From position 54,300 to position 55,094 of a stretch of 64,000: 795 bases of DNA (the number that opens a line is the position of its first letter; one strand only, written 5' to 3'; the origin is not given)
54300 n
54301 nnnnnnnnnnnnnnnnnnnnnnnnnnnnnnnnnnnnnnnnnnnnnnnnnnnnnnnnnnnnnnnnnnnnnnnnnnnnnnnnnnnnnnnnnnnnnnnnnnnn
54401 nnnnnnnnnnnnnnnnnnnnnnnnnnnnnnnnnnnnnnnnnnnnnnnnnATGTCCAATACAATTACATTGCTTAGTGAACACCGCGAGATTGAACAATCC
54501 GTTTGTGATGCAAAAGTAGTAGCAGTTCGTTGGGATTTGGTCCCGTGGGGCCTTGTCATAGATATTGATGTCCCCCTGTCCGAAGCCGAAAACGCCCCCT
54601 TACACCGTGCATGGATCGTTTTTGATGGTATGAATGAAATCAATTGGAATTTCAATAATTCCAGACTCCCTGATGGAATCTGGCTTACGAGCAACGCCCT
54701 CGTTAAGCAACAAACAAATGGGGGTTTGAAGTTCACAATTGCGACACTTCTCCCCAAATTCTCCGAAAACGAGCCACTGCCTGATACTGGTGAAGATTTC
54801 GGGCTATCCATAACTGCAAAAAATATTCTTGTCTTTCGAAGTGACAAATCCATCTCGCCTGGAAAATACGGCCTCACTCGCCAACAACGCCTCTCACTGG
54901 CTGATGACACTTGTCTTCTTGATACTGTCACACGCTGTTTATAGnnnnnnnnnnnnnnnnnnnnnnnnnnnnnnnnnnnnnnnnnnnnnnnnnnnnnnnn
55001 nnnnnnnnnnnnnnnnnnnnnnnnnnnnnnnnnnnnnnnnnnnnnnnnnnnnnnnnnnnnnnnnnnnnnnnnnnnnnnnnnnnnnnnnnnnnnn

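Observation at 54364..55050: Low-GC single-ORF cassette bracketed by ~50-bp inverted repeats and a ~10-bp direct repeat, wedged between two convergent core genes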

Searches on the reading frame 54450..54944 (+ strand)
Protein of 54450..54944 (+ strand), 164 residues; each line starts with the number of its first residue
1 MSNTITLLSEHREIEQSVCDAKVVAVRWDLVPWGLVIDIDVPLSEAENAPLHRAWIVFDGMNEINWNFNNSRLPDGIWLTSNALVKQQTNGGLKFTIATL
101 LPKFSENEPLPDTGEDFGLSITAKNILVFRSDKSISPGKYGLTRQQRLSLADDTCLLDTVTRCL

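Call 7: search_protein_families(library=pfam, proteins=[window:54450-54944:+], max_evalue=0.1)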
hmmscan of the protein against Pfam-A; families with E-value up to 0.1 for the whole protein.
window:54450-54944:+ (164 aa): 0 families

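Call 8: search_protein_families(library=padloc, proteins=[window:54450-54944:+], max_evalue=1)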
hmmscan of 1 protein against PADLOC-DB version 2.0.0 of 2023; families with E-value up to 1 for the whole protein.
window:54450-54944:+ (164 aa): 0 families

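Call 9: search_protein_families(library=ncbifam, proteins=[window:54450-54944:+], max_evalue=0.1)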
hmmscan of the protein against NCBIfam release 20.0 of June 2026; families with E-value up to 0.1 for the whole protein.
window:54450-54944:+ (164 aa): 0 families

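Call 10: find_homologous_proteins(query=window:54450-54941:+, max_evalue=0.01)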
Query window:54450-54941:+ (164 aa): 2 proteins with E <= 0.01 among 50 candidates.
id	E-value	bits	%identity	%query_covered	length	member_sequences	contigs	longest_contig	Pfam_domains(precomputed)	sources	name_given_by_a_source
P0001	2.1e-105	368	100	100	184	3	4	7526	-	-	-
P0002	7.6e-27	112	41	93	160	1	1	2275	-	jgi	jgi:hypothetical protein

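Call 12: find_encoding_contigs(protein=P0001, flank=10000, max_places=10)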
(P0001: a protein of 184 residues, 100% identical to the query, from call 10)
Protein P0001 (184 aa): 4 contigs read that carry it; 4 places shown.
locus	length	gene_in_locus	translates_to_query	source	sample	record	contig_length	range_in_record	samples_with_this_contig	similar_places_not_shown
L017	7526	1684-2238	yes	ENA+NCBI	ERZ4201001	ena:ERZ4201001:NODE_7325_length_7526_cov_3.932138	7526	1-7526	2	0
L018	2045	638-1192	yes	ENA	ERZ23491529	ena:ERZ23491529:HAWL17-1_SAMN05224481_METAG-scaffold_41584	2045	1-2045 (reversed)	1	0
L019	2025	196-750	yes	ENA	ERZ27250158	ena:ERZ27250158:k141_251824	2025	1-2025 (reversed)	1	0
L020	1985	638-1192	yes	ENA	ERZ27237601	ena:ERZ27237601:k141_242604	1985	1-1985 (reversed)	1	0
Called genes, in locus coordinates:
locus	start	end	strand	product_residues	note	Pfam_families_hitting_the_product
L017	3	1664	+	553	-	?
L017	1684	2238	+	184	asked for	-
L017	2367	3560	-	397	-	PF01676:Metalloenzyme, PF10143:PhosphMutase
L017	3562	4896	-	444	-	PF03447:NAD_binding_3, PF00742:Homoserine_dh, PF01842:ACT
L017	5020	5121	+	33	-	-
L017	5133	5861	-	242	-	PF01168:Ala_racemase_N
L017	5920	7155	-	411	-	-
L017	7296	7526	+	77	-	?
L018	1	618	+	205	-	?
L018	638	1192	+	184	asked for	-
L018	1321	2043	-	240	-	?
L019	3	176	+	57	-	?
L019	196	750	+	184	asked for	-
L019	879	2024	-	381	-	?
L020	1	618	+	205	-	?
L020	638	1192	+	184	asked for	-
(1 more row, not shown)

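Call 13: find_encoding_contigs(protein=P0002, flank=10000, max_places=10)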
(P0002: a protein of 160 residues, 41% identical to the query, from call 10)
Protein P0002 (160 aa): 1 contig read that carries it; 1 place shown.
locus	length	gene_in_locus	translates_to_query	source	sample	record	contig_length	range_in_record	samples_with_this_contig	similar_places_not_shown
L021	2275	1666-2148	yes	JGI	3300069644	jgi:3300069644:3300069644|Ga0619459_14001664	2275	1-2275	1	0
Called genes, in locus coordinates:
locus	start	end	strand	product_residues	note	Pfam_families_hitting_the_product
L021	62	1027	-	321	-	-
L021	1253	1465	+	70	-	-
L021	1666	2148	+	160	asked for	-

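Call 29: search_protein_representatives(alignment_id=A1)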
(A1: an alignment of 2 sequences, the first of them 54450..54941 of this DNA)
Query: 2 sequences, 167 profile positions. Proteins with E-value up to 0.001 (for the whole library): 122; up to 1e-10: 96; up to 1e-30: 29. The best 122 are listed.
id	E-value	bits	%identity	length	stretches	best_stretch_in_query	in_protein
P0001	1.1e-90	318.2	-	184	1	1-167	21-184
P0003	3.6e-57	209.1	-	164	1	4-165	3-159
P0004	2.8e-40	154.2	-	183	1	6-164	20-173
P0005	2.2e-39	151.3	-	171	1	16-162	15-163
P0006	1.0e-38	149.1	-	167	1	10-161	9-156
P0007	2.0e-38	148.2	-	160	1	8-163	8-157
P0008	5.1e-37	143.6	-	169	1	12-166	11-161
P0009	1.1e-36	142.5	-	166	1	5-164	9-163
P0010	1.2e-36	142.4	-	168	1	13-161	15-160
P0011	1.6e-35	138.7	-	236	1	6-163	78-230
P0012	3.9e-35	137.5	-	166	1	1-164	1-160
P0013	3.9e-35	137.5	-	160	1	14-159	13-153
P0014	5.4e-35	137.0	-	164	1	5-164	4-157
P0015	1.3e-34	135.7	-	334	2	19-164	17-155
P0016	2.4e-34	134.9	-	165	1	8-163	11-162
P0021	1.0e-32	129.6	-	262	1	4-164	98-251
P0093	5.2e-12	62.2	-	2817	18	72-113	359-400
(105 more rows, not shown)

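Call 30: predict_structure(alignment_id=A1)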
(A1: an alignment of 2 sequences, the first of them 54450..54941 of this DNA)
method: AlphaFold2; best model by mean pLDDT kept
length: 164 residues; sequences in the alignment: 2
mean_pLDDT: 44.3   pTM: 0.41
mean pLDDT of the five models: 44.3, 38.4, 38.0, 37.6, 31.6
residues with pLDDT >= 90: 0; 70-90: 0; 50-70: 57; < 50: 107
segments of 3 or more residues with pLDDT < 50: 1-25, 68-94, 96-117, 133-164
pLDDT, mean of each block of 10 residues (from residue 1): 32 39 50 59 57 60 53 37 42 46 35 47 57 45 28 29 26
secondary structure, 60 per line:
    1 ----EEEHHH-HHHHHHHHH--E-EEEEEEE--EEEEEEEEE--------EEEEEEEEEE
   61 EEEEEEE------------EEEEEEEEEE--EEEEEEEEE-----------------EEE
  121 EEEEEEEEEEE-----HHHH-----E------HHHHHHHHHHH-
elements in order: E5-7 H12-20 E25-31 E34-42 E51-67 E80-89 E92-100 E118-131 H137-140 H153-163

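Call 33: search_protein_families(library=pfam, alignment_id=A3, max_evalue=0.01)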
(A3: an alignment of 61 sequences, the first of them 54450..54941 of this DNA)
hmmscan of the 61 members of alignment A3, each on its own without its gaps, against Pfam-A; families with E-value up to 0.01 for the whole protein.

A. member 1, window:54450-54941:+ (164 aa): 0 families

B. families by the number of members that match (of 61 scanned): 0 families

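Call 36: find_related_loci(query=A4, collection=genome_contigs, flank=4000)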
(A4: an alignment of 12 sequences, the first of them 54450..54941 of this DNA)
Query A4 (164 aa) in genome_contigs; peptide patterns used: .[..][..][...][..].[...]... (x = any residue, [..] = any of these).
16 stretches matched a pattern; 10 encode a relative of the query (tblastn E <= 1e-3); 10 distinct loci.
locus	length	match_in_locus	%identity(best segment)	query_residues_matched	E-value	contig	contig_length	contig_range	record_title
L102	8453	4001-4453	39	1-153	6e-38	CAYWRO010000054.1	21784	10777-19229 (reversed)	MAG TPA_asm: uncultured Phycisphaeraceae bacterium isolate SRP263527_co2_241 genome assembly, contig: NODE_1909_length_2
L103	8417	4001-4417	44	20-159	3e-35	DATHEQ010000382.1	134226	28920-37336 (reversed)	MAG TPA_asm: Polyangiaceae bacterium isolate SMAG_U12425 k141_259165, whole genome shotgun sequence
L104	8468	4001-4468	37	3-161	2e-33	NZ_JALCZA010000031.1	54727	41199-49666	Anaeromyxobacter oryzisoli strain SG63 Scaffold31, whole genome shotgun sequence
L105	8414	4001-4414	40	20-160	3e-31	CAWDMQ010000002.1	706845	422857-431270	MAG: uncultured Acidobacteriota bacterium isolate MFD09603.bin.2.4 genome assembly, contig: contig_64160, whole genome s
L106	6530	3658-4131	38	1-157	3e-30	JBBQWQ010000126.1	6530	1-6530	MAG: Polyangiales bacterium isolate Co_metawrap_2065 Cmw_2065_k141_17318979_length_6530_cov_23.0000, whole genome shotgu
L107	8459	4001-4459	38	4-157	1e-28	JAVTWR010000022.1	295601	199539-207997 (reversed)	MAG: Polyangiaceae bacterium isolate labscale reactor_MAG19 NODE_17_length_295601_cov_25.755388, whole genome shotgun se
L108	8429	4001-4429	36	10-153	1e-28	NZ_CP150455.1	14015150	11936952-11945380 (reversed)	Sorangium sp. So ce131 chromosome, complete genome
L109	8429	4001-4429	35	10-153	1e-28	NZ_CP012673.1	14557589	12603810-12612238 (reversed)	Sorangium cellulosum strain So ce26 chromosome, complete genome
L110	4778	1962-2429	31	5-162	9e-20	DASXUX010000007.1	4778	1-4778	MAG TPA_asm: Planctomycetota bacterium isolate SMAG_U4729 k141_143278, whole genome shotgun sequence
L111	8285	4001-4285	31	13-111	3e-10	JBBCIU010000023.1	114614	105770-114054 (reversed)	MAG: Verrucomicrobiales bacterium isolate MAG_CPA_07 P10A_000000041135, whole genome shotgun sequence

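Call 37: find_homologous_proteins(query=A3, max_evalue=0.001)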
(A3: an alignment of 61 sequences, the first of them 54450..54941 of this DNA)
Query A3 (61 sequences) (164 aa, profile of the alignment): 21 proteins with E <= 0.001 among 3396 candidates.
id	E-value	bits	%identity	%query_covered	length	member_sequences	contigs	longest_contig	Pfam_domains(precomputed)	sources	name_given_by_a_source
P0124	8.7e-55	203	36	94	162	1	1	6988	-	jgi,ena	-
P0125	2.7e-53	198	42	96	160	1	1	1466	-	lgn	-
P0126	1.7e-52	196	43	86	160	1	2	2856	-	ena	-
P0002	2.0e-52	196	41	93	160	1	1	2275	-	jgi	jgi:hypothetical protein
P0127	2.1e-51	192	39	88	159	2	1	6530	-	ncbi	-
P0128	2.3e-51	192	42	84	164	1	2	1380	-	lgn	-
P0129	4.4e-51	191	43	86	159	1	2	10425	-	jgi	jgi:hypothetical protein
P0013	7.7e-51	190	39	94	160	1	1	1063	-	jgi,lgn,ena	-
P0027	1.3e-50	190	36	93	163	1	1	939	-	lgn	-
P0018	2.8e-50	189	38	89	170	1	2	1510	-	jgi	jgi:hypothetical protein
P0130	3.6e-50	188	37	93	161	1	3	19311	-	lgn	-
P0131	3.7e-50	188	38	97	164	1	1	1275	-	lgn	-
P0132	6.2e-50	187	37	98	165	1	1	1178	-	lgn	-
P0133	1.5e-49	186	42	82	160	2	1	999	-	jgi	jgi:hypothetical protein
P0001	3.1e-49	185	100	100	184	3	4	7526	-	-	-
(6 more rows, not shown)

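Call 40: search_protein_families(library=pfam, proteins=[L104:28-3993:+, L103:20-3946:+, L108:114-3968:+, L106:2306-3661:+, L107:2025-3491:+, L110:780-1814:+, L105:2968-3396:+], max_evalue=0.001)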
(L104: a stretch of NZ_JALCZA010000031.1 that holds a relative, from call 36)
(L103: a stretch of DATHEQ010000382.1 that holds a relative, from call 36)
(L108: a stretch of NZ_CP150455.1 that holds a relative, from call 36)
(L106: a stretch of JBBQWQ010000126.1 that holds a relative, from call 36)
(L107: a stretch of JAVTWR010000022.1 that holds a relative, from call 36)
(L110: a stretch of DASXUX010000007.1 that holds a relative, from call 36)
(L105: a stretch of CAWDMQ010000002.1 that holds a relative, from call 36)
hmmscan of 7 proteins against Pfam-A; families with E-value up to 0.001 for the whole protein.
L104:28-3993:+ (1321 aa): 1 family
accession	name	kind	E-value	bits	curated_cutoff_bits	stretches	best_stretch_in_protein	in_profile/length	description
PF05593.20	RHS_repeat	-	7.9e-12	45.7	22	1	504-539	1-36/38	RHS Repeat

L103:20-3946:+ (1308 aa): 1 family
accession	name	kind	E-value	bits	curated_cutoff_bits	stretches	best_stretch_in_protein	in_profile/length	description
PF05593.20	RHS_repeat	-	2.3e-08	34.7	22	1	540-575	2-37/38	RHS Repeat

L108:114-3968:+ (1284 aa): 1 family
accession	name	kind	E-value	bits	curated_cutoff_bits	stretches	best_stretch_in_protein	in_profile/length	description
PF05593.20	RHS_repeat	-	1.7e-31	108.4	22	3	434-468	2-36/38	RHS Repeat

L106:2306-3661:+ (451 aa): 2 families
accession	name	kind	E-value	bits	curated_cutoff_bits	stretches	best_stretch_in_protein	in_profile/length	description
PF07591.16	PT-HINT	-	4e-11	43.8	27.7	1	245-336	37-136/137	Pretoxin HINT domain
PF13403.11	Hint_2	-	2.6e-07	31.6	28.4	1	127-163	1-37/147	Hint domain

L107:2025-3491:+ (488 aa): 0 families

L110:780-1814:+ (344 aa): 1 family
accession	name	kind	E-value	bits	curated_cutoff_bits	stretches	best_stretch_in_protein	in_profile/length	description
PF03781.23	FGE-sulfatase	-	9e-11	42.4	23.3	1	209-302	110-222/255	Sulfatase-modifying factor enzyme 1-like domain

L105:2968-3396:+ (142 aa): 0 families

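Call 41: predict_structure(alignment_id=A3)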
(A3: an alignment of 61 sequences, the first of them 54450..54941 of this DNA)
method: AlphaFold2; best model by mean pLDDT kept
length: 164 residues; sequences in the alignment: 61
mean_pLDDT: 94.9   pTM: 0.89
mean pLDDT of the five models: 94.9, 94.4, 93.2, 92.6, 91.8
residues with pLDDT >= 90: 150; 70-90: 12; 50-70: 2; < 50: 0
segments of 3 or more residues with pLDDT < 50: none
pLDDT, mean of each block of 10 residues (from residue 1): 89 94 98 98 97 98 95 92 97 97 92 83 98 97 98 97 96
secondary structure, 60 per line:
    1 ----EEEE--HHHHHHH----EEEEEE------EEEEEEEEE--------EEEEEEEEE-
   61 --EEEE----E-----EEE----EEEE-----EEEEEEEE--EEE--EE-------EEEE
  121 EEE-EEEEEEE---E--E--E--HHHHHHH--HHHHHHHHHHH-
elements in order: E5-8 H11-17 E22-27 E34-42 E51-59 E63-66 E77-79 E84-87 E93-100 E103-105 E117-123 E125-131 H144-150 H153-163

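Call 45: fold_search(model_id=the predicted structure, library=pdb)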
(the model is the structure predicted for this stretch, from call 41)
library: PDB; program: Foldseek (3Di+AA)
matches with E <= 10: 444; with E <= 0.001: 0
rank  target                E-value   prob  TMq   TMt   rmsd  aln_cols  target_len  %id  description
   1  3fkh_A                8.4e-02  0.16  0.18  0.21  14.2       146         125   12  Crystal structure of Putative pyridoxamine 5'-phosphate oxidase (NP_601736.1) from CORYNEBACTERIUM GLUTAMICUM ATCC 130 (released 2009-01-13)
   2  7bm6_A                8.4e-02  0.06  0.11  0.04  18.4       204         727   12  Structure-function analysis of a new PL17 oligoalginate lyase from the marine bacterium Zobellia galactanivorans DsijT (released 2021-07-14)
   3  9irq_A                1.1e-01  0.09  0.14  0.05  18.3       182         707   10  Alginate lyase (Microbulbifer sp. ALW1) (released 2025-01-22)
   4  2pcs                  1.4e-01  0.11  0.15  0.16  17.3       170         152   10  Crystal structure of conserved protein from Geobacillus kaustophilus (released 2007-04-10)
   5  6s8v_C                1.6e-01  0.08  0.17  0.15  14.7       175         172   11  Structure of the high affinity Anticalin P3D11 in complex with the human CD98 heavy chain ectodomain (released 2020-03-04)
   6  3fkh_D                1.7e-01  0.18  0.21  0.24  14.3       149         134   12  Crystal structure of Putative pyridoxamine 5'-phosphate oxidase (NP_601736.1) from CORYNEBACTERIUM GLUTAMICUM ATCC 130 (released 2009-01-13)
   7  3fkh_B                2.4e-01  0.12  0.19  0.22  14.4       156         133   13  Crystal structure of Putative pyridoxamine 5'-phosphate oxidase (NP_601736.1) from CORYNEBACTERIUM GLUTAMICUM ATCC 130 (released 2009-01-13)
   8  5iru_B                2.4e-01  0.07  0.14  0.17  14.2       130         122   14  Crystal structure of avidin in complex with 1-biotinylpyrene (released 2016-10-12)
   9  5j1m_C                2.4e-01  0.06  0.13  0.13  15.9       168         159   14  Crystal structure of Csd1-Csd2 dimer II (released 2016-10-19)
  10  9k2v_A                2.7e-01  0.08  0.13  0.04  16.5       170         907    9  Cyanophage A4 pre-ejectosome (released 2025-04-09)
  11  4i60_A                2.8e-01  0.10  0.17  0.20  14.4       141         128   11  Crystal structure of avidin - biotinylruthenocene complex (released 2013-08-14)
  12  8ag0_A                3.0e-01  0.09  0.21  0.21  18.5       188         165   14  Crystal structure of mutant PRELID3a-TRIAP1 complex - R53E (released 2022-11-23)
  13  7ufg_B                3.0e-01  0.08  0.16  0.05  16.3       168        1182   12  Cryo-EM structure of PAPP-A in complex with IGFBP5 (released 2022-09-28)
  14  7vxf_B                3.1e-01  0.05  0.13  0.04  17.6       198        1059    8  SARS-CoV-2 spike protein in complex with ACE2, Beta variant, C2B state (released 2021-12-01)
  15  5j1l_C                3.9e-01  0.04  0.14  0.13  16.4       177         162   12  Crystal structure of Csd1-Csd2 dimer I (released 2016-10-19)
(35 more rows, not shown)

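Call 81: search_solved_structures(query=A3, max_evalue=10)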
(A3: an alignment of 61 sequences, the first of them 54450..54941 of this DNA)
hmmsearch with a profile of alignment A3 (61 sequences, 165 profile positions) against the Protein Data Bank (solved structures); distinct sequences matched with E-value up to 10: 4.
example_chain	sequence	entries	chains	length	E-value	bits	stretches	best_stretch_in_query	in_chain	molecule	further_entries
3m1y_A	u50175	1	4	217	0.075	16.3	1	35-68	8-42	Phosphoserine phosphatase (SerB)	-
2cod_A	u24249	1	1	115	0.14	15.5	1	43-133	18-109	Centaurin-delta 1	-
1x5l_A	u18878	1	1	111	0.57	13.4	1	61-126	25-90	Ephrin type-A receptor 8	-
2djs_A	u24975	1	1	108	1.5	12.1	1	59-126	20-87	Ephrin type-B receptor 1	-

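Call 82: search_protein_families(library=pfam, proteins=[L111:2705-3229:+, L111:3499-3828:+, L111:5006-6469:+, L111:1750-2277:+, L102:1082-2596:+, L102:2862-3371:+, L102:5082-7430:-, L110:2635-3291:+, L110:3293-3829:+, L107:4718-5716:+], max_evalue=0.01)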
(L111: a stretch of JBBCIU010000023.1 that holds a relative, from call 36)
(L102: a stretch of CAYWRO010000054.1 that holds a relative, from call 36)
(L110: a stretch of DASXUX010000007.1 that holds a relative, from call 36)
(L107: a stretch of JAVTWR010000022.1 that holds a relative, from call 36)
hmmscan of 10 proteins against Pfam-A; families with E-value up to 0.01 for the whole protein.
L111:2705-3229:+ (174 aa): 1 family
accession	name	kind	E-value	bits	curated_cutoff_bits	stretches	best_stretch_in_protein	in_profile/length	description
PF05593.20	RHS_repeat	-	1.6e-15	57.5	22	2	54-90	1-37/38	RHS Repeat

L111:3499-3828:+ (109 aa): 3 families
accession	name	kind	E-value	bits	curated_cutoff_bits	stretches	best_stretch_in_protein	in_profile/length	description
PF18480.7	DUF5615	-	1.9e-27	95.7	23.8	1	1-103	1-103/110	Domain of unknown function (DUF5615)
PF18478.7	PIN_10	-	5.7e-08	33.2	26.2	1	1-61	1-65/84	PIN like domain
PF01927.22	Mut7-C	-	0.00029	21.4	23.3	1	1-64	1-58/146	Mut7-C RNAse domain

L111:5006-6469:+ (487 aa): 0 families

L111:1750-2277:+ (175 aa): 0 families

L102:1082-2596:+ (504 aa): 4 families
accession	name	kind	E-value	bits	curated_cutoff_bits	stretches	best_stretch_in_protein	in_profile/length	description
PF00108.29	Thiolase_N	-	2e-80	270.4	26.4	1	114-373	2-258/260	Thiolase, N-terminal domain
PF02803.24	Thiolase_C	-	2.8e-45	153.4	27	1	382-503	1-122/123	Thiolase, C-terminal domain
PF00109.32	ketoacyl-synt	-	0.00036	20.6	20.8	1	192-230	169-207/252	Beta-ketoacyl synthase, N-terminal domain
PF22691.2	Thiolase_C_1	-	0.0025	18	28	0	413-443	28-58/144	Thiolase C-terminal domain-like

L102:2862-3371:+ (169 aa): 0 families

L102:5082-7430:- (782 aa): 0 families

L110:2635-3291:+ (218 aa): 0 families

L110:3293-3829:+ (178 aa): 0 families

L107:4718-5716:+ (332 aa): 0 families

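Call 86: find_encoding_contigs(protein=P0130, flank=5000, max_places=3)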
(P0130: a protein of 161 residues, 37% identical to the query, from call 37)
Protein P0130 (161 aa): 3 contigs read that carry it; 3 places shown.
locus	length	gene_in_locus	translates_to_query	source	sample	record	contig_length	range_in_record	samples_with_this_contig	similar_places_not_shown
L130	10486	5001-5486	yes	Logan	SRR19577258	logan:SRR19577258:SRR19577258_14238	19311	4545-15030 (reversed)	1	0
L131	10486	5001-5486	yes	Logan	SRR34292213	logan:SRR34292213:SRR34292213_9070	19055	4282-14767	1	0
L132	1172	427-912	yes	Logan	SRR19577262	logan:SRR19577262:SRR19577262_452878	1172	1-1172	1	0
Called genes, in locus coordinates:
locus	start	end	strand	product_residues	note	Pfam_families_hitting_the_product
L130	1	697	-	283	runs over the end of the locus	PF00753:Lactamase_B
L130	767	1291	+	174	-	-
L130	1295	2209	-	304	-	PF10672:Methyltrans_SAM, PF03602:Cons_hypoth95 (weak)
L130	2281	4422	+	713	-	PF10459:Peptidase_S46, PF13365:Trypsin_2 (faint)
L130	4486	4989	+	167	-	-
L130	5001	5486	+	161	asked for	-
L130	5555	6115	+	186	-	-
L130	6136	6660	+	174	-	-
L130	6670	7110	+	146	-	-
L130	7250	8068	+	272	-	-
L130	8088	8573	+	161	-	-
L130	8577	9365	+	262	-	PF14080:DUF4261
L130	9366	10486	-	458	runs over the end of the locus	PF07586:HXXSHH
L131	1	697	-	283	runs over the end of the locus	PF00753:Lactamase_B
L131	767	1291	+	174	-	-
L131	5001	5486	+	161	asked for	-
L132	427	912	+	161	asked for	-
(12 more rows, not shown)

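Call 87: find_encoding_contigs(protein=P0129, flank=5000, max_places=3)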
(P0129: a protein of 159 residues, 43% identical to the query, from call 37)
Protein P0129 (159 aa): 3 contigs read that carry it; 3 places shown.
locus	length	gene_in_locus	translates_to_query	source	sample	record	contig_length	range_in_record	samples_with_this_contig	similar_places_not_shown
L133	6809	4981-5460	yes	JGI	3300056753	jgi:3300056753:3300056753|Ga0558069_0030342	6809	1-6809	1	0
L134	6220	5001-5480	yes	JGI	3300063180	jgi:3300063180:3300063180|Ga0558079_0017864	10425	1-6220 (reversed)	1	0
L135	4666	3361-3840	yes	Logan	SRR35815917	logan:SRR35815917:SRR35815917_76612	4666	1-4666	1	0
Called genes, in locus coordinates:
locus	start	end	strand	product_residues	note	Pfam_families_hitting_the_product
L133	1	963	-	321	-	?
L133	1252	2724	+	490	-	-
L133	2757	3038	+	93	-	-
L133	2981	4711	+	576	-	PF25174:Beta-prop_THOC3 (weak), PF00400:WD40 (faint)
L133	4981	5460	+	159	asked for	-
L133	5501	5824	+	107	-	PF06877:RraB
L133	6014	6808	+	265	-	?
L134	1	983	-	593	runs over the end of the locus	PF13428:TPR_14 (faint), PF13226:DUF4034, PF00515:TPR_1 (faint), PF07719:TPR_2 (faint), PF13431:TPR_17 (faint), PF13371:TPR_9 (weak)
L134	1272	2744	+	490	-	-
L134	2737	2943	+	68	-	-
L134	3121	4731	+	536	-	PF00400:WD40 (faint), PF25174:Beta-prop_THOC3 (weak)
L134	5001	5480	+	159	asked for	-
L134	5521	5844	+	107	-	PF06877:RraB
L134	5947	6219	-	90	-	?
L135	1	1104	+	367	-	?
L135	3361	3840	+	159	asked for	-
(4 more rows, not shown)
